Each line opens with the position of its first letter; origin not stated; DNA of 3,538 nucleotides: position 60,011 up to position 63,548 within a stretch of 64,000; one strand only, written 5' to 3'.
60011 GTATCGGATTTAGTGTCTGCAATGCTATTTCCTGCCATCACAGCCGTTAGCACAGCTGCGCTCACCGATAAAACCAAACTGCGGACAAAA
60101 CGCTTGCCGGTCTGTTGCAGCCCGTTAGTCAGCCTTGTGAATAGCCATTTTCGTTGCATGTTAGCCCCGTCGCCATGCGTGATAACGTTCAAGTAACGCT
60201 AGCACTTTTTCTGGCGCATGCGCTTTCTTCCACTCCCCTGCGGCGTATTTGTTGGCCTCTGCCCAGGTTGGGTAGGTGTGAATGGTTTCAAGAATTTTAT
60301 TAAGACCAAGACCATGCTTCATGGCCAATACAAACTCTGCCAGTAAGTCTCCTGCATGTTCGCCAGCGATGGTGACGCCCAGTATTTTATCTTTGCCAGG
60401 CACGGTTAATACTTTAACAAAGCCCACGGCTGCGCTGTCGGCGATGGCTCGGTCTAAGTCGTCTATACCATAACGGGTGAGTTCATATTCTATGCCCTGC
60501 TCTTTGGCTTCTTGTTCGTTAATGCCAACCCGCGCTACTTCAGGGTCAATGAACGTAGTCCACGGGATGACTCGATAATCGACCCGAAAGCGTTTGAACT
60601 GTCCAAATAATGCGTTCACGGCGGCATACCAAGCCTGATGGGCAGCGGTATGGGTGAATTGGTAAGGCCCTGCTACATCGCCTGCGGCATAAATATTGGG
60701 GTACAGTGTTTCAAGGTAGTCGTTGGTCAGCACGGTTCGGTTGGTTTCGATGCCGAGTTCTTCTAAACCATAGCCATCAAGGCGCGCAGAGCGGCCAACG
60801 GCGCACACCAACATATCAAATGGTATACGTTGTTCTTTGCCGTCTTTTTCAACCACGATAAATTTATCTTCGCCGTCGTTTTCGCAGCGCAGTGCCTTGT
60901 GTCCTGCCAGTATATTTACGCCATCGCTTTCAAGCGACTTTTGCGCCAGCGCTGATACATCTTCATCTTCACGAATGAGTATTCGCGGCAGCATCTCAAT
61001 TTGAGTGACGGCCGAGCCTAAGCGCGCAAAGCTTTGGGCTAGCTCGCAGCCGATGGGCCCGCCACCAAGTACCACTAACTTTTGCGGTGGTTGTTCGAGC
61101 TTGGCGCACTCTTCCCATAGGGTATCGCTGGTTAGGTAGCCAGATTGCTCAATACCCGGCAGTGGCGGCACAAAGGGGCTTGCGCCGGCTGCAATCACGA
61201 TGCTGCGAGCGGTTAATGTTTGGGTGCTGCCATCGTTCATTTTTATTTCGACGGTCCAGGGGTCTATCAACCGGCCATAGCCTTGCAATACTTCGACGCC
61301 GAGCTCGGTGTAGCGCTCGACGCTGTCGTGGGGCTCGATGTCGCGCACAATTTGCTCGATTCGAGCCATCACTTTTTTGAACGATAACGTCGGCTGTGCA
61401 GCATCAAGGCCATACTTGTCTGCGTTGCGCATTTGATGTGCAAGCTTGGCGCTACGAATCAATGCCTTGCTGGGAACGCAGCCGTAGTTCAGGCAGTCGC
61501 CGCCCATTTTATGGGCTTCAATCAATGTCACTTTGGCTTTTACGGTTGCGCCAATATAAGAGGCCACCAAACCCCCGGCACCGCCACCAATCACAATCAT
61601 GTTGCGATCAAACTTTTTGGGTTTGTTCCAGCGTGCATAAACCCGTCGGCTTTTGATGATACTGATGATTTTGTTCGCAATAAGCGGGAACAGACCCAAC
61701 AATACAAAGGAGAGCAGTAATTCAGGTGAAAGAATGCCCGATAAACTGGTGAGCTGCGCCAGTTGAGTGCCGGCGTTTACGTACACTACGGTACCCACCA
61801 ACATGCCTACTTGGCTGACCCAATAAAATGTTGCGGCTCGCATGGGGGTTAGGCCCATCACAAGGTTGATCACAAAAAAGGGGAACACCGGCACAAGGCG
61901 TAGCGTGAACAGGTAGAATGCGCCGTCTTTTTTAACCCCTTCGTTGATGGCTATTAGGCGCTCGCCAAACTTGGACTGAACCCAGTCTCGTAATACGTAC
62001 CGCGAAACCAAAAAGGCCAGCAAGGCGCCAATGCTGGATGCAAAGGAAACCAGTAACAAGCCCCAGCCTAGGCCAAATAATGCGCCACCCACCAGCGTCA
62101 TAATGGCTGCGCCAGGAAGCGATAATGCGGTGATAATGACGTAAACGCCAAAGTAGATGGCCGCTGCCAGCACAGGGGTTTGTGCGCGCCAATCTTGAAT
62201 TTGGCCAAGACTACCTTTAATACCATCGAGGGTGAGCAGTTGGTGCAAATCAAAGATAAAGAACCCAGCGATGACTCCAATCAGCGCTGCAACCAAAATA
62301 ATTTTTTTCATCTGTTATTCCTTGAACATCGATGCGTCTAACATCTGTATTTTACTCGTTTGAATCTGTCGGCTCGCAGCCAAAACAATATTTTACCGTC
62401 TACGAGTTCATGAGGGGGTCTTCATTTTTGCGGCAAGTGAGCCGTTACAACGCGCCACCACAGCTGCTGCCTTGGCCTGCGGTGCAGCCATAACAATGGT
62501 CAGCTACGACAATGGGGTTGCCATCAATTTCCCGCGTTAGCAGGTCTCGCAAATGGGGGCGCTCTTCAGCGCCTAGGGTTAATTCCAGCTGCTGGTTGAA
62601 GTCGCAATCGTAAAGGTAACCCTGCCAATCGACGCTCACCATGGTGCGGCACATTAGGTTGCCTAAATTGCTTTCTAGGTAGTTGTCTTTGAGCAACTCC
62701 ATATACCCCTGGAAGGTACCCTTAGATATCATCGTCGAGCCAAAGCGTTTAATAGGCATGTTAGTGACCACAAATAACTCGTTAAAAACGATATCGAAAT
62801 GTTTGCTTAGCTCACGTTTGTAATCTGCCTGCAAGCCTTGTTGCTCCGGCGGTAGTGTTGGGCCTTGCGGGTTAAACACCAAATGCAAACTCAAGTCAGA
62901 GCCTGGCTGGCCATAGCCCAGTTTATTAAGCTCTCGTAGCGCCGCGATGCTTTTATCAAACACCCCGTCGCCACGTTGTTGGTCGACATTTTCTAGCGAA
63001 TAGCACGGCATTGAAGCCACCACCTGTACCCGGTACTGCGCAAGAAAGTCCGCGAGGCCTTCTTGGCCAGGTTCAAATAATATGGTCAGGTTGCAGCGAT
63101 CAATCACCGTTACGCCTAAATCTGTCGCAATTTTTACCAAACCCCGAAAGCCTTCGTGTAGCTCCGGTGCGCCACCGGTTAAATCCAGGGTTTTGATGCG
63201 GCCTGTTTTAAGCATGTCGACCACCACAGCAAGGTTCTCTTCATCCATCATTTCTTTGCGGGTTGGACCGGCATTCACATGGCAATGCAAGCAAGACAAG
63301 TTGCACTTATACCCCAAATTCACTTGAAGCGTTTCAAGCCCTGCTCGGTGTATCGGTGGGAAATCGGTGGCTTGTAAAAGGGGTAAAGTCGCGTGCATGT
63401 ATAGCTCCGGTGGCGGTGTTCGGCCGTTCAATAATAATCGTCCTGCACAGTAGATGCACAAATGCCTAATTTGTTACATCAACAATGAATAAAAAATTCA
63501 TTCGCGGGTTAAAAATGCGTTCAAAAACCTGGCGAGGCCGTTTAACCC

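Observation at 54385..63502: ArsS-like radical SAM cluster coupled to a dedicated PstSCAB-type importer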

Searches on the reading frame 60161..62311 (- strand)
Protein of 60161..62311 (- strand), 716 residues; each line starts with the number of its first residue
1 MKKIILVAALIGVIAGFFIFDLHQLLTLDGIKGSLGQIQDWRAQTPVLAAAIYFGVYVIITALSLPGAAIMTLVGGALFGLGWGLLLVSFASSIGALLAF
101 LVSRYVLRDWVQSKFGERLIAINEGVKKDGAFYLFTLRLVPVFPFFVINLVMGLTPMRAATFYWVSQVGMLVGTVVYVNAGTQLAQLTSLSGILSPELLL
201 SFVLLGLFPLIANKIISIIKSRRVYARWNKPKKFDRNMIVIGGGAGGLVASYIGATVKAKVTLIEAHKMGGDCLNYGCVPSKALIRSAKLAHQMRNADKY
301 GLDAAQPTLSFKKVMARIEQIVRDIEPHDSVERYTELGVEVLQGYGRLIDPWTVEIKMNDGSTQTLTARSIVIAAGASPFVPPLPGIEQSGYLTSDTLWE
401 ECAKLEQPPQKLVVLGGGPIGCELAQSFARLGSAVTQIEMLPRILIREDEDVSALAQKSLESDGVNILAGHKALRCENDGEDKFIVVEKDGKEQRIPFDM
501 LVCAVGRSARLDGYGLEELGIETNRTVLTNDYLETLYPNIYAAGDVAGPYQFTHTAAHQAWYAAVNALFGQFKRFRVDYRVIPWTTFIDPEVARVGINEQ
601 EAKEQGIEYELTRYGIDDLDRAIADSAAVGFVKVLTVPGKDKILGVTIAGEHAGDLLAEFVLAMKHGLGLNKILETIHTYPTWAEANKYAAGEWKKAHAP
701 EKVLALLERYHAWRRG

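Call 3: search_protein_families(library=ncbifam, proteins=[window:60161-62311:-], max_evalue=0.00001)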
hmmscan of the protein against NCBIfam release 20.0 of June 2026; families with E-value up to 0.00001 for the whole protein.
window:60161-62311:- (716 aa): 44 families (the best 25 are shown)
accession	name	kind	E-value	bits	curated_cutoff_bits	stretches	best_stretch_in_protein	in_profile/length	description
NF004991.0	PRK06370.1-3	subfamily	8e-143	476.6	620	1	226-715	25-508/509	FAD-containing oxidoreductase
TIGR01350.1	lipoamide_DH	equivalog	6.3e-115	384.5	408.8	1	237-695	3-455/461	dihydrolipoyl dehydrogenase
TIGR02053.1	MerA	equivalog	3.1e-108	362.8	454.45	1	237-694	2-453/465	mercury(II) reductase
NF004943.0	PRK06292.2-1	equivalog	1.8e-91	307.2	432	1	237-691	5-452/456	dihydrolipoyl dehydrogenase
NF004947.0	PRK06292.2-5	equivalog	1e-87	295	592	1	237-698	5-462/474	dihydrolipoyl dehydrogenase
NF004946.0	PRK06292.2-4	subfamily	1.4e-87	294.5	634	1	237-694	5-470/487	dihydrolipoyl dehydrogenase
NF004992.0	PRK06370.1-4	equivalog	6.8e-81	272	629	1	232-686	3-447/459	FAD-containing oxidoreductase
NF010311.1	PRK13748.1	subfamily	5.8e-79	266.4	600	1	233-696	95-550/560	mercury(II) reductase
NF004776.0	PRK06116.1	equivalog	1.5e-78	264.9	480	1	235-685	4-444/450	glutathione-disulfide reductase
NF003585.0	PRK05249.1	equivalog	2.5e-76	257.2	465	1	233-691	4-454/464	Si-specific NAD(P)(+) transhydrogenase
NF004945.0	PRK06292.2-3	equivalog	1.7e-74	251.4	494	1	232-691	2-449/457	dihydrolipoyl dehydrogenase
TIGR01424.1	gluta_reduc_2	equivalog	1.5e-70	238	606.05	1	234-685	1-440/446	glutathione-disulfide reductase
NF005883.0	PRK07845.1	equivalog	2.5e-70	237.8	479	1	237-688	4-453/466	NAD(P)H-quinone dehydrogenase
NF005572.0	PRK07251.1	equivalog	2.5e-70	237.4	537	1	237-686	5-431/438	FAD-containing oxidoreductase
NF005884.0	PRK07846.1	equivalog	9.4e-70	235.5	501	1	237-673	5-429/454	mycothione reductase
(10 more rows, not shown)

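Call 4: search_protein_families(library=pfam, proteins=[window:60161-62311:-], max_evalue=0.00001)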
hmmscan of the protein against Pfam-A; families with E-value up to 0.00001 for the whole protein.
window:60161-62311:- (716 aa): 7 families
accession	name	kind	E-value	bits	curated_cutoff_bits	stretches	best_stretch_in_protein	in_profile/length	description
PF07992.20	Pyr_redox_2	-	1.3e-61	209.1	26.1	1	237-560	2-291/291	Pyridine nucleotide-disulphide oxidoreductase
PF02852.28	Pyr_redox_dim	-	1.4e-27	96.5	25.3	1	582-690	1-109/110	Pyridine nucleotide-disulphide oxidoreductase, dimerisation domain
PF09335.16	VTT_dom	-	4.3e-22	79.3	33.9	1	69-182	4-122/123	VTT domain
PF00070.33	Pyr_redox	-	1.4e-19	70.8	22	1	411-484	1-74/82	Pyridine nucleotide-disulphide oxidoreductase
PF01134.28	GIDA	-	1.3e-11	44.7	22.1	1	238-377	2-150/391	Glucose inhibited division protein A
PF13738.12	Pyr_redox_3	-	4.8e-10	39.6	30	1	239-544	1-305/305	Pyridine nucleotide-disulphide oxidoreductase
PF13434.12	Lys_Orn_oxgnase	-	1.7e-06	27.8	21.3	1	352-466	132-244/339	L-lysine 6-monooxygenase/L-ornithine 5-monooxygenase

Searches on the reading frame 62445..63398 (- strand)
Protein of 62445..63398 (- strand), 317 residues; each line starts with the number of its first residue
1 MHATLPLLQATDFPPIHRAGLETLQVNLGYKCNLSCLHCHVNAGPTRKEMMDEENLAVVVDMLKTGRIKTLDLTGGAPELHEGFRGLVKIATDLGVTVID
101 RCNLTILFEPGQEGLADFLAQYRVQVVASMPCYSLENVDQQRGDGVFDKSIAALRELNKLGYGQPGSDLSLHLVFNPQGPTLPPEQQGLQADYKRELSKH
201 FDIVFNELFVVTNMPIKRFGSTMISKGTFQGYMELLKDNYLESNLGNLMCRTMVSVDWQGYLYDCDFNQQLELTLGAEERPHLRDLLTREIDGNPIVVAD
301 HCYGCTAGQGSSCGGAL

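Call 3: search_protein_families(library=ncbifam, proteins=[window:62445-63398:-], max_evalue=0.00001)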
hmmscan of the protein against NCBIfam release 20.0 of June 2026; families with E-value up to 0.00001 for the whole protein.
window:62445-63398:- (317 aa): 17 families
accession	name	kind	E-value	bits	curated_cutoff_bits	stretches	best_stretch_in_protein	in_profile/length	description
TIGR04167.1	rSAM_SeCys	equivalog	2.9e-136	453.6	300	1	16-317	2-303/303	arsenosugar biosynthesis radical SAM (seleno)protein ArsS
TIGR03962.1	mycofact_rSAM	equivalog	1.3e-11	44.3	265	1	24-162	14-149/339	mycofactocin radical SAM maturase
NF050035.1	rSAM_WgK_link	exception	1.9e-09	37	650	1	25-160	12-146/367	radical SAM/SPASM peptide maturase WgkB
TIGR04078.1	rSAM_yydG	equivalog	5.8e-09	35.8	300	1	22-81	1-61/309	YydG family radical SAM peptide epimerase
NF045574.1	sacti_mat_StsB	exception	8.4e-09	34.8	625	1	23-161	97-232/466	StsB family radical SAM/SPASM domain sactipeptide maturase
TIGR02668.1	moaA_archaeal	equivalog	1.7e-08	33.8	325.25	1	21-96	9-85/303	GTP 3',8-cyclase MoaA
TIGR04317.1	W_rSAM_matur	equivalog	2.2e-08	33.6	380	1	22-159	4-138/349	tungsten cofactor oxidoreductase radical SAM maturase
TIGR04051.1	rSAM_NirJ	equivalog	3.1e-08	33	515.45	1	27-159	7-137/354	heme d1 biosynthesis radical SAM protein NirJ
NF001199.0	PRK00164.2-1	equivalog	4.7e-08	32.5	231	1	21-94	11-85/308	GTP 3',8-cyclase MoaA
NF049973.1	radical_Rv1681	equivalog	5.5e-08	32.1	380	1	29-162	79-211/326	Rv1681 family radical SAM protein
TIGR02666.1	moaA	equivalog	8.5e-08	31.5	284.05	1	22-94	10-86/336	GTP 3',8-cyclase MoaA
TIGR04053.2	TIGR04053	equivalog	2.5e-07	30.3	395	1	32-161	18-149/366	TIGR04053 family radical SAM/SPASM domain-containing protein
TIGR04054.1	rSAM_NirJ1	equivalog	3.1e-07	29.3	650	1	27-159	41-171/387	putative heme d1 biosynthesis radical SAM protein NirJ1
TIGR04545.1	rSAM_ahbD_hemeb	equivalog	4.1e-07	29.8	500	1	28-160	6-137/339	heme b synthase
TIGR04055.1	rSAM_NirJ2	equivalog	6.4e-07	29.2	500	1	27-161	5-137/326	putative heme d1 biosynthesis radical SAM protein NirJ2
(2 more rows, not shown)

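Call 4: search_protein_families(library=pfam, proteins=[window:62445-63398:-], max_evalue=0.00001)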
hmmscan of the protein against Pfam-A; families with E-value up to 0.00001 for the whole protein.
window:62445-63398:- (317 aa): 2 families
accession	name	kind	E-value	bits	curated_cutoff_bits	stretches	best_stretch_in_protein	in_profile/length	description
PF12345.13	DUF3641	-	5.2e-55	185.6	24.9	1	182-316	1-134/134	Protein of unknown function (DUF3641)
PF04055.27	Radical_SAM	-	5.4e-09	36.9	29.5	1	26-163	1-142/166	Radical SAM superfamily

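Call 29: find_homologous_proteins(query=window:62445-63398:-)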
Query window:62445-63398:- (317 aa): 8000 proteins with E <= 0.001 among 8000 candidates; the best 120 are listed.
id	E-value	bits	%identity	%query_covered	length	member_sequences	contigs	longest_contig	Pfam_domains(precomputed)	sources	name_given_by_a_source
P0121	5.1e-216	734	100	100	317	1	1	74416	PF04055.28,PF12345.14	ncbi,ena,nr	ncbi:MAG: arsenosugar biosynthesis radical SAM protein ArsS [Pseudomonadales bacterium]|nr:arsenosug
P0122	8.9e-187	638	86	100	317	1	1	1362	PF04055.28,PF12345.14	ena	-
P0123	1.3e-184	631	84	100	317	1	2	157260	PF04055.28,PF12345.14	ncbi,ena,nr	ncbi:MAG: arsenosugar biosynthesis radical SAM protein ArsS [Pseudomonadales bacterium]|nr:arsenosug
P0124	3.6e-184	629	85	100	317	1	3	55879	PF04055.28,PF12345.14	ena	-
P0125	5.8e-182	622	83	100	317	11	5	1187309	PF04055.28,PF12345.14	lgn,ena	-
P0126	3.0e-157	541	74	100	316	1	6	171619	PF04055.28,PF12345.14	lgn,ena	-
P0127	7.5e-156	536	73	100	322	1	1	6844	PF04055.28,PF12345.14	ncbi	-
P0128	9.6e-155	533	72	100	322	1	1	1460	PF04055.28,PF12345.14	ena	-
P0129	5.3e-154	530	72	100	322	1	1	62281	PF04055.28,PF12345.14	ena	-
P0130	7.6e-154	530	73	100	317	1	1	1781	PF04055.28,PF12345.14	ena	-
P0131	8.8e-154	530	72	100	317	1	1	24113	PF04055.28,PF12345.14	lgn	-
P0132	1.2e-153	529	72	100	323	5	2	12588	PF04055.28,PF12345.14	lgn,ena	-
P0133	1.7e-153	529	73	100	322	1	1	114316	PF04055.28,PF12345.14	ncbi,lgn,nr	ncbi:Uncharacterised protein [Halioglobus japonicus]|nr:Uncharacterised protein [Halioglobus japonic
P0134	3.3e-153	528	71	100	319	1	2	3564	PF04055.28,PF12345.14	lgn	-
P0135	6.0e-153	527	71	100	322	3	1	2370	PF04055.28,PF12345.14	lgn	-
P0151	4.0e-152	524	71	100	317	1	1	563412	PF04055.28,PF12345.14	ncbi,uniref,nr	ncbi:radical SAM/Cys-rich domain protein [Pseudomaricurvus alcaniphilus]|uniref:arsenosugar biosynth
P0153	4.8e-152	524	70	100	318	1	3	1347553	PF04055.28,PF12345.14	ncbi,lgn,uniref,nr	ncbi:molybdenum cofactor biosynthesis protein A [Vibrio aerogenes CECT 7868]|uniref:Molybdenum cofac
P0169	1.9e-151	522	69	100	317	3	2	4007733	PF04055.28,PF12345.14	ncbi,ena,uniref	ncbi:arsenosugar biosynthesis radical SAM (seleno)protein ArsS [Bacterioplanoides sp.]|uniref:arseno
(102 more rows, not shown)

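Call 30: find_encoding_contigs(protein=P0151, flank=10000, max_places=1)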
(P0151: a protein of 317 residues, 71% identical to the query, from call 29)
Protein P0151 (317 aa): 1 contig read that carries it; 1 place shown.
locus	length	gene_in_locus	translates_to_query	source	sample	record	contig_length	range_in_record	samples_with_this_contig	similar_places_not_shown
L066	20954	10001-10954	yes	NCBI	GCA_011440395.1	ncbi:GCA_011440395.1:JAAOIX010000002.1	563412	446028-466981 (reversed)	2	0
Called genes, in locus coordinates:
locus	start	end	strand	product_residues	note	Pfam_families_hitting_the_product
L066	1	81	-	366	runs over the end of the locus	PF00155:Aminotran_1_2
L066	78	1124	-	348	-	PF03186:CobD_Cbib, PF17113:AmpE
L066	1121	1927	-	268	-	PF02654:CobS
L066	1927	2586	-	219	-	PF00300:His_Phos_1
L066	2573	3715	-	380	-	PF02277:DBI_PRT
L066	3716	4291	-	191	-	PF02283:CobU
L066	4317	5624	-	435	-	PF01656:CbiA, PF13500:AAA_26 (faint), PF07685:GATase_3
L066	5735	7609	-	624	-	PF07715:Plug, PF00593:TonB_dep_Rec_b-barrel, PF14905:OMP_b-brl_3 (faint)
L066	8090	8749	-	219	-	PF00578:AhpC-TSA, PF08534:Redoxin, PF10417:1-cysPrx_C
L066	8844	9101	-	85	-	PF13490:zf-HC2 (weak)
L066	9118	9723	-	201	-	PF04542:Sigma70_r2, PF08281:Sigma70_r4_2, PF04545:Sigma70_r4 (weak)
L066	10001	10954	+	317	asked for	PF04055:Radical_SAM, PF12345:DUF3641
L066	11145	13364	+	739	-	PF09335:VTT_dom, PF01134:GIDA (weak), PF07992:Pyr_redox_2, PF13450:NAD_binding_8 (faint), PF13738:Pyr_redox_3 (weak), PF00070:Pyr_redox, PF02852:Pyr_redox_dim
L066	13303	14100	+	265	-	PF04784:DUF547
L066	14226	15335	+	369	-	PF01135:PCMT (weak), PF01209:Ubie_methyltran, PF13489:Methyltransf_23, PF08241:Methyltransf_11, PF08242:Methyltransf_12, PF13649:Methyltransf_25, PF13847:Methyltransf_31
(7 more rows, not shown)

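Call 31: find_encoding_contigs(protein=P0153, flank=10000, max_places=1)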
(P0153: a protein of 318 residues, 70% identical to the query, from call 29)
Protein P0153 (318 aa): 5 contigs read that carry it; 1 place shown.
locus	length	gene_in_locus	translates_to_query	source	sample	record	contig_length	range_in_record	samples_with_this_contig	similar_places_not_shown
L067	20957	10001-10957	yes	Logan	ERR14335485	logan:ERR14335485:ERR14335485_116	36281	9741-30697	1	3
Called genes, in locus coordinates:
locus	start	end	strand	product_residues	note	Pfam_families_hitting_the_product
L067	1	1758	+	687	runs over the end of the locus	PF07715:Plug, PF00593:TonB_dep_Rec_b-barrel, PF13557:Phenol_MetA_deg (faint)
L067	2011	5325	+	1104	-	PF00550:PP-binding, PF00668:Condensation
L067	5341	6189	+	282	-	PF13476:AAA_23 (weak), PF00005:ABC_tran, PF02463:SMC_N (faint), PF13175:AAA_15 (weak), PF13191:AAA_16 (weak), PF13304:AAA_21 (faint), PF13401:AAA_22 (faint)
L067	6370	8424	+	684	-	PF07715:Plug, PF00593:TonB_dep_Rec_b-barrel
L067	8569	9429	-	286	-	PF01048:PNP_UDP_1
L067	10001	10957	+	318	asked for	PF04055:Radical_SAM, PF12345:DUF3641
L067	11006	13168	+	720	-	PF09335:VTT_dom, PF13434:Lys_Orn_oxgnase (faint), PF01134:GIDA (weak), PF01266:DAO (faint), PF07992:Pyr_redox_2, PF13738:Pyr_redox_3, PF00070:Pyr_redox, PF02852:Pyr_redox_dim, +3 more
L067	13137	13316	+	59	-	-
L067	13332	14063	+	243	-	PF00535:Glycos_transf_2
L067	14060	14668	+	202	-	PF09837:DUF2064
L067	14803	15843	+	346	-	PF01135:PCMT (weak), PF01209:Ubie_methyltran, PF13489:Methyltransf_23, PF13649:Methyltransf_25, PF13847:Methyltransf_31, PF24675:NpmA (weak), PF08241:Methyltransf_11, PF08242:Methyltransf_12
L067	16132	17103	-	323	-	-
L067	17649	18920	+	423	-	PF00939:Na_sulph_symp, PF03600:CitMHS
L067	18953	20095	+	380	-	PF02746:MR_MLE_N, PF13378:MR_MLE_C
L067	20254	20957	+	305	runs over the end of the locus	PF00126:HTH_1, PF03466:LysR_substrate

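Call 32: find_encoding_contigs(protein=P0169, flank=10000, max_places=1)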
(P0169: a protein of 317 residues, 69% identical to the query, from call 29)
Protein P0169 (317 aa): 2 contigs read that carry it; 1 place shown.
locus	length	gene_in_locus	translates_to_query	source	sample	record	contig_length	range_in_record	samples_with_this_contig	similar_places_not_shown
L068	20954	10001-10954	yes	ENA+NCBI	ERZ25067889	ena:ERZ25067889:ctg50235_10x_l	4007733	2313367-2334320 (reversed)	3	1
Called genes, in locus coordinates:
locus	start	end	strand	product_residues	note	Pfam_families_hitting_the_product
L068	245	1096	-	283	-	PF01418:HTH_6, PF01380:SIS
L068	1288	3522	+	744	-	PF00580:UvrD-helicase, PF13245:AAA_19, PF13604:AAA_30 (faint), PF13361:UvrD_C, PF13538:UvrD_C_2 (weak), PF21196:PcrA_UvrD_tudor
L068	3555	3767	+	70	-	-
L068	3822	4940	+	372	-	PF03480:DctP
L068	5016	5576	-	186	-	PF00578:AhpC-TSA, PF08534:Redoxin, PF13905:Thioredoxin_8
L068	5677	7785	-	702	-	PF13089:PP_kinase_N, PF02503:PP_kinase, PF17941:PP_kinase_C_1, PF13091:PLDc_2 (faint), PF13090:PP_kinase_C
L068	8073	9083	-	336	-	PF00490:ALAD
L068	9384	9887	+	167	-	PF13622:4HBT_3 (faint), PF03061:4HBT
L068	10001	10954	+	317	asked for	PF04055:Radical_SAM, PF12345:DUF3641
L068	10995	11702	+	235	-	PF09335:VTT_dom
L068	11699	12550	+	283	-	PF04784:DUF547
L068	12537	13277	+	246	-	PF00535:Glycos_transf_2, PF10111:Glyco_tranf_2_2 (faint)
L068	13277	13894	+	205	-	PF09837:DUF2064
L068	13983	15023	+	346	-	PF01209:Ubie_methyltran, PF13489:Methyltransf_23, PF13649:Methyltransf_25, PF13847:Methyltransf_31, PF08241:Methyltransf_11, PF08242:Methyltransf_12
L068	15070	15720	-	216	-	PF12973:Cupin_7, PF14499:DUF4437 (weak), PF07883:Cupin_2 (faint), PF12973:Cupin_7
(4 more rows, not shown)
